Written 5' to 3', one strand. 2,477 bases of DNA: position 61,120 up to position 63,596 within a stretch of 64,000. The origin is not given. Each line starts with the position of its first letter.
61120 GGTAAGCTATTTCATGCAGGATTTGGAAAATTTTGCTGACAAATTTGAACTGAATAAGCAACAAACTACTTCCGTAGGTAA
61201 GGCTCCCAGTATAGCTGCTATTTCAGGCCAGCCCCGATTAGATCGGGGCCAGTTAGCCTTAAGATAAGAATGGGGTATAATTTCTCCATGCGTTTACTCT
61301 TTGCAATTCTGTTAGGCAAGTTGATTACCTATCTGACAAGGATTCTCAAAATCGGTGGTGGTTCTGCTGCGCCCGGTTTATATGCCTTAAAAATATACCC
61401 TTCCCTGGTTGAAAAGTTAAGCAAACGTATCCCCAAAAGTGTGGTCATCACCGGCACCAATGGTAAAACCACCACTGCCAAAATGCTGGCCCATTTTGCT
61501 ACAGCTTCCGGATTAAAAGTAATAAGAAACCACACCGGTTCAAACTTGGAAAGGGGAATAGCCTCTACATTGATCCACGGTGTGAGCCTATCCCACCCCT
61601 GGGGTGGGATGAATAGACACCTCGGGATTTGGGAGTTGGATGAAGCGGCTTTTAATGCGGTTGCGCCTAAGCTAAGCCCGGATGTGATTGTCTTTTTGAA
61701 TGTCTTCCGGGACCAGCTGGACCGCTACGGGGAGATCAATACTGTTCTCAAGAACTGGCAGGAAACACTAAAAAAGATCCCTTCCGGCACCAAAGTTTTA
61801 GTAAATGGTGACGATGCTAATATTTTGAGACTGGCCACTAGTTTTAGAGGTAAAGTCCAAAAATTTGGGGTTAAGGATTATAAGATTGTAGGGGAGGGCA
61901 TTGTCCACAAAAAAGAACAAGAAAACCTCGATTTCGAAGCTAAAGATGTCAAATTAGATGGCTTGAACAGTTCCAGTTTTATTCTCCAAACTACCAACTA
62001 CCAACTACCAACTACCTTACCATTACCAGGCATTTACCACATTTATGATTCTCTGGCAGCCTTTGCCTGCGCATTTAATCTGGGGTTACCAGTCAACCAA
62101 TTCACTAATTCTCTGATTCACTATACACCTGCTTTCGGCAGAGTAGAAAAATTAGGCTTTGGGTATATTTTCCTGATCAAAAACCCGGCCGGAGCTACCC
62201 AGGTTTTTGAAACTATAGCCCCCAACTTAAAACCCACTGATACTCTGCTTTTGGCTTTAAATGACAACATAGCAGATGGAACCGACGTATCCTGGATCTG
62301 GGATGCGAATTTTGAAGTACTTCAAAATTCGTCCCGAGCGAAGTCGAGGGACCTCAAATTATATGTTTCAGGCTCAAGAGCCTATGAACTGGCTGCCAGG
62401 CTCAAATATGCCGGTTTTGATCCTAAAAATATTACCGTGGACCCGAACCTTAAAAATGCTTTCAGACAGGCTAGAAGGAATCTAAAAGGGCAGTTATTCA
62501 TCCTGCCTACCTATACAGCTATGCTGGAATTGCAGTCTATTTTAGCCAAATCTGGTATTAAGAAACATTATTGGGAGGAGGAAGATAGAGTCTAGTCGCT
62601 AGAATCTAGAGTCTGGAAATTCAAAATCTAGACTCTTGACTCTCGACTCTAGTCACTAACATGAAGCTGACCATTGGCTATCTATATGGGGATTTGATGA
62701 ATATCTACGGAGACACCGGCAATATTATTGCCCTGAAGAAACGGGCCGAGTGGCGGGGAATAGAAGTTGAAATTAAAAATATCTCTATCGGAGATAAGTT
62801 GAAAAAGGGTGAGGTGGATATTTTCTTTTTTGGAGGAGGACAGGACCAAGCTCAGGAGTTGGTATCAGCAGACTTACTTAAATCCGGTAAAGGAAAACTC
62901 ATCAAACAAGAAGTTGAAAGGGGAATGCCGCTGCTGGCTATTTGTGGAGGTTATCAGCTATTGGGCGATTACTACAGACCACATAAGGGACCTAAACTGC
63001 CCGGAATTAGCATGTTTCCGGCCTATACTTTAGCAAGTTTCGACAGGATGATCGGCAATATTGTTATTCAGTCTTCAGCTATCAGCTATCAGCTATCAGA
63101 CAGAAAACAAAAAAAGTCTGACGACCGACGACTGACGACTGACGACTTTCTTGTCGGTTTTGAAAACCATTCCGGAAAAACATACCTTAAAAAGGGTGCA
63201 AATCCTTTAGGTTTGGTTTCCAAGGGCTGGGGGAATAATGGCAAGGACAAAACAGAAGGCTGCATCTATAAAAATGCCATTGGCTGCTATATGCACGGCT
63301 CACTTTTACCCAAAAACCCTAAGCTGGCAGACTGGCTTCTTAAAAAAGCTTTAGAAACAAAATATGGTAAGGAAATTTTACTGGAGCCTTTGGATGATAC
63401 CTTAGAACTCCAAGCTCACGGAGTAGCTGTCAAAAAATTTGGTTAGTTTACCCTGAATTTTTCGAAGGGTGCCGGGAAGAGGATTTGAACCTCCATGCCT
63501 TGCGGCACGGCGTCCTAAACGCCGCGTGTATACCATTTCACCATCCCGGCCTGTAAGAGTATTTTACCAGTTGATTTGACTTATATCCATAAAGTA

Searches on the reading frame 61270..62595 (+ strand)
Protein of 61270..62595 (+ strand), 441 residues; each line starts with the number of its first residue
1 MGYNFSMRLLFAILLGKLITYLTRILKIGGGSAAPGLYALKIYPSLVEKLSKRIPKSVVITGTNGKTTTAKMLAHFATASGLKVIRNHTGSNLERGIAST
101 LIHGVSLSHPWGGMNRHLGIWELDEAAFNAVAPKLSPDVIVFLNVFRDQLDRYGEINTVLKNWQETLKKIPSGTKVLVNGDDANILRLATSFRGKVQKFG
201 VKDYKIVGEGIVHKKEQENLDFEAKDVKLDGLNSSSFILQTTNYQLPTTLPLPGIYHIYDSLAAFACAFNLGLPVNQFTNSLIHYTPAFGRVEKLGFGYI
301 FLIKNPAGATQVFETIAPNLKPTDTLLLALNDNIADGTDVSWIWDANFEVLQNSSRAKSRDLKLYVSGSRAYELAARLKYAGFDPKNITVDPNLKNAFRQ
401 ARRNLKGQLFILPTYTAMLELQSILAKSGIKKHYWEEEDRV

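Call 9: search_protein_families(library=pfam, proteins=[window:61270-62595:+])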
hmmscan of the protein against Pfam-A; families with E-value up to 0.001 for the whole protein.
window:61270-62595:+ (441 aa): 2 families
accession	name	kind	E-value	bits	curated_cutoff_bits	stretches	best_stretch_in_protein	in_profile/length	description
PF08353.15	MurT_C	-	7.1e-32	110.1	25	1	302-418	1-110/110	MurT ligase C-terminal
PF08245.18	Mur_ligase_M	-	4.8e-16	59.8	24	1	60-268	1-200/200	Mur ligase middle domain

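Call 21: find_related_loci(query=window:61270-62595:+, collection=genome_contigs, flank=10000)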
Query window:61270-62595:+ (441 aa) in genome_contigs; peptide patterns used: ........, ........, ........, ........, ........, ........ (x = any residue, [..] = any of these).
271 stretches matched a pattern; 198 encode a relative of the query (tblastn E <= 1e-3); the best 80 are kept; 80 distinct loci.
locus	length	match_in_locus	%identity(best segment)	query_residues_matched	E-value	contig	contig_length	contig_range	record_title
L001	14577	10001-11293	76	3-437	0e+0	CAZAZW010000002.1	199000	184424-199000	MAG TPA_asm: uncultured Gammaproteobacteria bacterium isolate SRP090828_co2_161 genome assembly, contig: NODE_16_length_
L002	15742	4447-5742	74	1-439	0e+0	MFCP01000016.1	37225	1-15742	MAG: Candidatus Daviesbacteria bacterium RIFCSPHIGHO2_01_FULL_40_11 rifcsphigho2_01_scaffold_2156, whole genome shotgun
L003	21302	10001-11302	68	3-439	0e+0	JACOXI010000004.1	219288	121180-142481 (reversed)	MAG: Candidatus Daviesbacteria bacterium isolate NC_groundwater_149_Ag_S-0.1um_39_14 S4_GD2017_2_S1_scaffold_23, whole g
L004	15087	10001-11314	68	3-438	0e+0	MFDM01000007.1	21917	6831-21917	MAG: Candidatus Daviesbacteria bacterium RIFCSPLOWO2_01_FULL_39_12 rifcsplowo2_01_scaffold_14767, whole genome shotgun s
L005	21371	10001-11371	68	3-438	0e+0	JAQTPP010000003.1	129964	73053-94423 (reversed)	MAG: Candidatus Daviesbacteria bacterium isolate STB_119 NODE_322_length_129964_cov_5.621110_Sandtown_B, whole genome sh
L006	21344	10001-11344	66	3-437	0e+0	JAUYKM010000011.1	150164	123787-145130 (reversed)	MAG: Candidatus Daviesbacteria bacterium isolate C24_metabat.bin.195_sub C24_k141_349010, whole genome shotgun sequence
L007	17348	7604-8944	64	1-437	0e+0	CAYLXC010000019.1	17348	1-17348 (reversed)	MAG TPA_asm: uncultured Gammaproteobacteria bacterium isolate SRP178908_co2_35 genome assembly, contig: NODE_1423_length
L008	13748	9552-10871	67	5-438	0e+0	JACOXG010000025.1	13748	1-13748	MAG: Candidatus Daviesbacteria bacterium isolate NC_groundwater_147_Ag_S-0.1um_38_19 S4_GD2017_2_S1_scaffold_7382, whole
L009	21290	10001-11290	61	6-437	4e-176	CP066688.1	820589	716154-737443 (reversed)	MAG: Candidatus Daviesbacteria bacterium isolate NC_groundwater_497_Ag_S-0.1um_39_22 chromosome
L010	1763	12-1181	67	46-437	0e+0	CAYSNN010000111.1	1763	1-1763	MAG TPA_asm: uncultured Gammaproteobacteria bacterium isolate binchicken_co251_42 genome assembly, contig: NODE_100295_l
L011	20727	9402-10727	58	4-437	3e-167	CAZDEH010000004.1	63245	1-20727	MAG TPA_asm: uncultured Gammaproteobacteria bacterium isolate SRP050083_co3_643 genome assembly, contig: NODE_207_length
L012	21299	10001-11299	56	7-437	9e-162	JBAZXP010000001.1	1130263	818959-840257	MAG: Microgenomates group bacterium isolate SO_2017_GW1_59 NODE_11_length_1130263_cov_5.408407_OW334_2017, whole genome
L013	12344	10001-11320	56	3-438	1e-156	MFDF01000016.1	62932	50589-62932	MAG: Candidatus Daviesbacteria bacterium RIFCSPHIGHO2_12_FULL_37_16 rifcsphigho2_12_scaffold_355, whole genome shotgun s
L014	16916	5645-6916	57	11-438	6e-153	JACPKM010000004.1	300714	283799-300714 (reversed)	MAG: Candidatus Daviesbacteria bacterium isolate NC_groundwater_494_Ag_S-0.1um_37_28 S35_SO-1_scaffold_153288, whole gen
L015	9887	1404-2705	57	2-439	9e-152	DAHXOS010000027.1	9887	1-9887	MAG TPA_asm: bacterium isolate clean1861 k141_334495, whole genome shotgun sequence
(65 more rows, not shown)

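Call 67: list_cluster_members(proteins=[P0241, window:61270-62595:+, window:52212-54053:-, P0001, P0121, window:21640-23097:+])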
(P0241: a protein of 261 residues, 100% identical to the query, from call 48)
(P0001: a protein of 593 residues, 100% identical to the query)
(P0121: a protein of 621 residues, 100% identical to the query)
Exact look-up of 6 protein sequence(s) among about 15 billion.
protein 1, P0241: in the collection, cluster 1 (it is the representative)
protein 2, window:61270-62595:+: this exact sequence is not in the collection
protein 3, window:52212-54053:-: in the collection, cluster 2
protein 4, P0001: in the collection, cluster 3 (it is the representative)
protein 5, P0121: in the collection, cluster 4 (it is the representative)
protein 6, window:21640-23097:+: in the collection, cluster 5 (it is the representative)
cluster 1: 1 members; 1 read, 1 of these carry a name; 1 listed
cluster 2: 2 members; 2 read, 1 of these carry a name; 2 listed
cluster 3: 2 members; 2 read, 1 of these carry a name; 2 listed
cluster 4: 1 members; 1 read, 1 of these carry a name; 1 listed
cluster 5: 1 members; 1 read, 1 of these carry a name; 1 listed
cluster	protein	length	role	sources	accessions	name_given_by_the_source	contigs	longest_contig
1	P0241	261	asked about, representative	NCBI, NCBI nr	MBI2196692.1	glutamine amidotransferase [Candidatus Daviesbacteria bacterium]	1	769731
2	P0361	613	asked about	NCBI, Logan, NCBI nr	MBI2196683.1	glutamine--fructose-6-phosphate transaminase (isomerizing) [Candidatus Daviesbacteria ...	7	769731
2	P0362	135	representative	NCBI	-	-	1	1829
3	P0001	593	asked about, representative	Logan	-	-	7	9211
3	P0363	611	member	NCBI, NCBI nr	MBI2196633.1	transketolase [Candidatus Daviesbacteria bacterium]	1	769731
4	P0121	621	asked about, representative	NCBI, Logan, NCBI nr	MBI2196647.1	hypothetical protein HYU45_03470 [Candidatus Daviesbacteria bacterium] | hypothetical protein [Candidatus Daviesbacteria bacterium]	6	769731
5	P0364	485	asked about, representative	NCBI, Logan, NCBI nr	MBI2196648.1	hypothetical protein HYU45_03475 [Candidatus Daviesbacteria bacterium] | hypothetical protein [Candidatus Daviesbacteria bacterium]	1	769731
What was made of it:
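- On Phase-variable contingency SSR: The 90%-identity clusters hold no length variants (call 67).
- No length variants were seen in the 90%-identity clusters (call 67).
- Tried and rejected: The 90%-identity clusters hold no variants (call 67).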

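Call 68: find_encoding_contigs(protein=window:61288-62595:+, flank=3000, max_places=10)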
Protein window:61288-62595:+ (435 aa): 3 contigs read that carry it; 3 places shown.
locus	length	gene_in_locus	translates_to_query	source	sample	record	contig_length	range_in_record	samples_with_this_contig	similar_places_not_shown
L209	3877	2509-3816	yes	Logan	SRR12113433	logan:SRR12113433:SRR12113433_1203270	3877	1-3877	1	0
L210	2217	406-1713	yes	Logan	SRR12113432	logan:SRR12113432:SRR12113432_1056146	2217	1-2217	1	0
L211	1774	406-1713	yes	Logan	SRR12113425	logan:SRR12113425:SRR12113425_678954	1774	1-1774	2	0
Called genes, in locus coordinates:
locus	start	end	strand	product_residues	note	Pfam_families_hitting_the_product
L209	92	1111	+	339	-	PF01933:CofD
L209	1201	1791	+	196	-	-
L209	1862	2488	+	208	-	-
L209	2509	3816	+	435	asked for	PF08245:Mur_ligase_M, PF08353:MurT_C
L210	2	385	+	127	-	?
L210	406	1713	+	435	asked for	PF08245:Mur_ligase_M, PF08353:MurT_C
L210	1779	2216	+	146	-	?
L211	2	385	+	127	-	?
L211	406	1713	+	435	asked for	PF08245:Mur_ligase_M, PF08353:MurT_C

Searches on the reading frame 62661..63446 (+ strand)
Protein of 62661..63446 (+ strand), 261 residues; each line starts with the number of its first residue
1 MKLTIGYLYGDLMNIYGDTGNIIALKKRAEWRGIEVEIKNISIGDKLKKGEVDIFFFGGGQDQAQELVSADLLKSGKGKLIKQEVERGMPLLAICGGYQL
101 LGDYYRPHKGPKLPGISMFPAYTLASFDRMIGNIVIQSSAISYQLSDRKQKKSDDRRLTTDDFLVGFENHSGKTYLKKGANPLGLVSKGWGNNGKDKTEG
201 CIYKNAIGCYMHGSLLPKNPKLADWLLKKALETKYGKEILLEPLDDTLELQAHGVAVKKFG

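Call 37: search_protein_families(library=pfam, proteins=[window:62661-63446:+])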
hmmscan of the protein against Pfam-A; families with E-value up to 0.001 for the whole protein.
window:62661-63446:+ (261 aa): 1 family
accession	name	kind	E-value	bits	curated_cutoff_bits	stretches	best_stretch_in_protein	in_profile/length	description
PF07685.20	GATase_3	-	1.5e-38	132.9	27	1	4-219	1-195/196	CobB/CobQ-like glutamine amidotransferase domain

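Call 48: find_homologous_proteins(query=window:62661-63446:+)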
Query window:62661-63446:+ (261 aa): 8000 proteins with E <= 0.001 among 8000 candidates; the best 120 are listed.
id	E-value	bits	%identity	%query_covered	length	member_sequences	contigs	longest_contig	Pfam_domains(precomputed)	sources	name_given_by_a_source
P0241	5.7e-172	588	100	100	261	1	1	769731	PF07685.21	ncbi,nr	ncbi:glutamine amidotransferase [Candidatus Daviesbacteria bacterium]|nr:glutamine amidotransferase 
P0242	2.3e-133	462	80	100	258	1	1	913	PF07685.21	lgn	-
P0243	2.7e-132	458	77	100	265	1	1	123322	PF07685.21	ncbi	-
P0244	5.1e-130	451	78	100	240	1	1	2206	PF07685.21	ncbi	-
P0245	6.5e-130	451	78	100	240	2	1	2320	PF07685.21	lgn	-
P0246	1.9e-129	449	77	100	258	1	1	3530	PF07685.21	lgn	-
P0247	3.7e-129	448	79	100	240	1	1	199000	PF07685.21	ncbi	-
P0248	5.5e-129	447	78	100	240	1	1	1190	PF07685.21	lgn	-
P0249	1.2e-128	446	77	100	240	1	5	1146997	PF07685.21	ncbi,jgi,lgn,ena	jgi:hypothetical protein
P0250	1.3e-128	446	78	100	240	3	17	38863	PF07685.21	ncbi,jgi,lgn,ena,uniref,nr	ncbi:glutamine amidotransferase [Candidatus Daviesbacteria bacterium RIFCSPHIGHO2_01_FULL_40_11]|uni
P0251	1.7e-128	446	77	100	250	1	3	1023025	PF07685.21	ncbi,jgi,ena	-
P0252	1.5e-127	443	76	99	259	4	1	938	PF07685.21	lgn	-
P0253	1.5e-127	443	77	100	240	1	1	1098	PF07685.21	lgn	-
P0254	2.3e-127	442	75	100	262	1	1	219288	PF07685.21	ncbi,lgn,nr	ncbi:glutamine amidotransferase [Candidatus Daviesbacteria bacterium]|nr:glutamine amidotransferase 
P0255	4.0e-127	441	75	100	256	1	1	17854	PF07685.21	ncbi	ncbi:MAG: glutamine amidotransferase [Candidatus Daviesbacteria bacterium]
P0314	6.7e-119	414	71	100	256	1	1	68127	PF07685.21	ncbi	-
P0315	8.9e-119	414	72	100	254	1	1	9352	PF07685.21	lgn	-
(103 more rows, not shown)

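Call 54: find_encoding_contigs(protein=P0314, flank=3000, max_places=1)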
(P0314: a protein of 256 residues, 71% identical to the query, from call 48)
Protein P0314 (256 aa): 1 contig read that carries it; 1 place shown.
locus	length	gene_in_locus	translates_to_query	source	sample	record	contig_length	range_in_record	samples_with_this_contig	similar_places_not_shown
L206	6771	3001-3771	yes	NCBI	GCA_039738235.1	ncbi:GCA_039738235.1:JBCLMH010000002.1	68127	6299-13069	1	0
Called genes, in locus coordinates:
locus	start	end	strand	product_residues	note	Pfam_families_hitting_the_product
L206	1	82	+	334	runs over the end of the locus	PF01933:CofD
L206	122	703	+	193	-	-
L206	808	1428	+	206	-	-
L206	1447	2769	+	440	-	PF08245:Mur_ligase_M, PF08353:MurT_C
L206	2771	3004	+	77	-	-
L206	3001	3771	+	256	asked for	PF07685:GATase_3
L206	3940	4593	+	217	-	-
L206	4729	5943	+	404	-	PF00587:tRNA-synt_2b, PF03129:HGTP_anticodon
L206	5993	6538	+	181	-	PF05198:IF3_N, PF00707:IF3_C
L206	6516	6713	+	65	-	PF01632:Ribosomal_L35p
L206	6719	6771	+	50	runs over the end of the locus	-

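Call 65: search_solved_structures(query=window:62661-63446:+, show_alignments=1)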
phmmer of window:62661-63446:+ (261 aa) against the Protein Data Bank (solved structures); distinct sequences matched with E-value up to 0.001: 4.
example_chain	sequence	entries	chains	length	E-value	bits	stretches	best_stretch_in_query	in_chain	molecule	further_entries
9sq9_C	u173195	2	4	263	3.5e-50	174.3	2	3-138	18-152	Lipid II isoglutaminyl synthase (glutamine-hydrolyzing) subunit GatD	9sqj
5n9m_A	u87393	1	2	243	1.1e-49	172.6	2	2-140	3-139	Cobyric acid synthase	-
6gs2_A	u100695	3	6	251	1.3e-49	172.4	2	2-140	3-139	SA1707 protein | Lipid II isoglutaminyl synthase (glutamine-hydrolyzing) subunit GatD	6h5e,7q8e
6fqb_E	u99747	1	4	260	3.1e-46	161.3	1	2-249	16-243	Cobyric acid synthase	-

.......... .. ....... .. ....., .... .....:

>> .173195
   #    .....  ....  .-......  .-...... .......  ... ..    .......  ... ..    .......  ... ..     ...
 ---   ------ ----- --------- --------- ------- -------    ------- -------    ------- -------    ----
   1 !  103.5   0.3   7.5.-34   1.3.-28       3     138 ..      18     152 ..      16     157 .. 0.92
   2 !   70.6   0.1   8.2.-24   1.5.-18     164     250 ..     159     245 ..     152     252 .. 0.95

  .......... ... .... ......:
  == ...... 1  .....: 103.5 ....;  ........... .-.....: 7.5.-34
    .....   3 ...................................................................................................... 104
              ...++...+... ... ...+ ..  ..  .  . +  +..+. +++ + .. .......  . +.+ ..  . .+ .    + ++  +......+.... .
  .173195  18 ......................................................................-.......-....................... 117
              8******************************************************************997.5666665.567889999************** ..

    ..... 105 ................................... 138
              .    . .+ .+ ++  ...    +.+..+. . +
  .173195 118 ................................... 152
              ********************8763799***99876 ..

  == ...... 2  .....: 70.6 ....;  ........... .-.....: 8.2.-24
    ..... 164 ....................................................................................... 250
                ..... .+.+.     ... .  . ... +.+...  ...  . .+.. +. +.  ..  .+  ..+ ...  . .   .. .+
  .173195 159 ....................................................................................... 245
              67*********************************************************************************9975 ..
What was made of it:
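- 63069..63149 (+): gatD: an in-frame TCAG-type composite insert, (TCAGCTA)x3.6-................-(TCTGACG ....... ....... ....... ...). Its 78 nt (63072-63149) replace the ancestral 15 nt that encode SMFGK. It is translated as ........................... PDB GatD alignments skip the insert (call 65).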

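Call 74: find_encoding_contigs(protein=P0315, flank=1500, max_places=1)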
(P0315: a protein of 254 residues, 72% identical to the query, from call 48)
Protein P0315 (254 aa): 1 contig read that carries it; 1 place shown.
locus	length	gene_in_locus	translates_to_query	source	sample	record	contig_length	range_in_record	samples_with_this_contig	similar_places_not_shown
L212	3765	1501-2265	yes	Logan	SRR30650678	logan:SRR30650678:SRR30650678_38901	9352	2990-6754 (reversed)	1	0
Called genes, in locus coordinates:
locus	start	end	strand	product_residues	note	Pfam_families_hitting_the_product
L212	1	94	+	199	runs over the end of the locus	-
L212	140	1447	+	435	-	PF08245:Mur_ligase_M, PF08353:MurT_C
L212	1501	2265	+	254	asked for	PF07685:GATase_3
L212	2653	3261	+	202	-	-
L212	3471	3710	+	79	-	PF18910:DUF5665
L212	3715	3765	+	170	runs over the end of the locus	PF13793:Pribosyltran_N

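Call 76: find_encoding_contigs(protein=P0255, flank=1500, max_places=1)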
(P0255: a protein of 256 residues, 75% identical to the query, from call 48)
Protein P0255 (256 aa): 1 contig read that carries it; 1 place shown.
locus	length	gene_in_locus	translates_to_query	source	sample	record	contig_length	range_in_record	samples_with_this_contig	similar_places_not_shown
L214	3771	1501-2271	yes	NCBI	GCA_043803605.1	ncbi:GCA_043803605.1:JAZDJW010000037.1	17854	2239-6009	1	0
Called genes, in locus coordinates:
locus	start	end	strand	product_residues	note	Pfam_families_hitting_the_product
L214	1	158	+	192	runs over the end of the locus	-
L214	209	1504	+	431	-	PF08245:Mur_ligase_M, PF08353:MurT_C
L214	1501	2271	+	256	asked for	PF07685:GATase_3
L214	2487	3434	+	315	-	-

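Call 85: predict_structure(alignment_id=A2)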
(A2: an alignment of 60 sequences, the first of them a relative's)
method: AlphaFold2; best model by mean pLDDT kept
length: 261 residues; sequences in the alignment: 60
mean_pLDDT: 87.1   pTM: 0.88
mean pLDDT of the five models: 87.1, 84.6, 84.3, 65.4, 63.7
residues with pLDDT >= 90: 153; 70-90: 80; 50-70: 8; < 50: 20
segments of 3 or more residues with pLDDT < 50: 141-160
pLDDT, mean of each block of 10 residues (from residue 1): 97 88 97 98 96 95 90 96 96 94 92 93 87 83 44 44 82 87 84 73 92 88 94 95 92 87 75
secondary structure, 60 per line:
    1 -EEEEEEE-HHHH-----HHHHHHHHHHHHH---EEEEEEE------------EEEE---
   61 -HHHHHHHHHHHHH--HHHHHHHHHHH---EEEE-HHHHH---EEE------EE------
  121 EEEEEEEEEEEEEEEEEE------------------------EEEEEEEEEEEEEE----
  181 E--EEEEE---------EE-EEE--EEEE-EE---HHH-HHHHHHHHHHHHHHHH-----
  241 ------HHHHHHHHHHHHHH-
elements in order: E2-8 H10-13 H19-31 E35-41 E54-57 H62-74 H77-87 E91-94 H96-100 E104-106 E121-138 E163-176 E184-188 E201-203 E206-209 H220-235 H247-260
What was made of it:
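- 63069..63149 (+): AF2 gives pLDDT <50 for residues 141-160, at the tip of a hairpin (call 85).
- AF2 gives pLDDT <50 for the insert and about 87 overall (call 85). The insert is predicted to be disordered (call 85).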
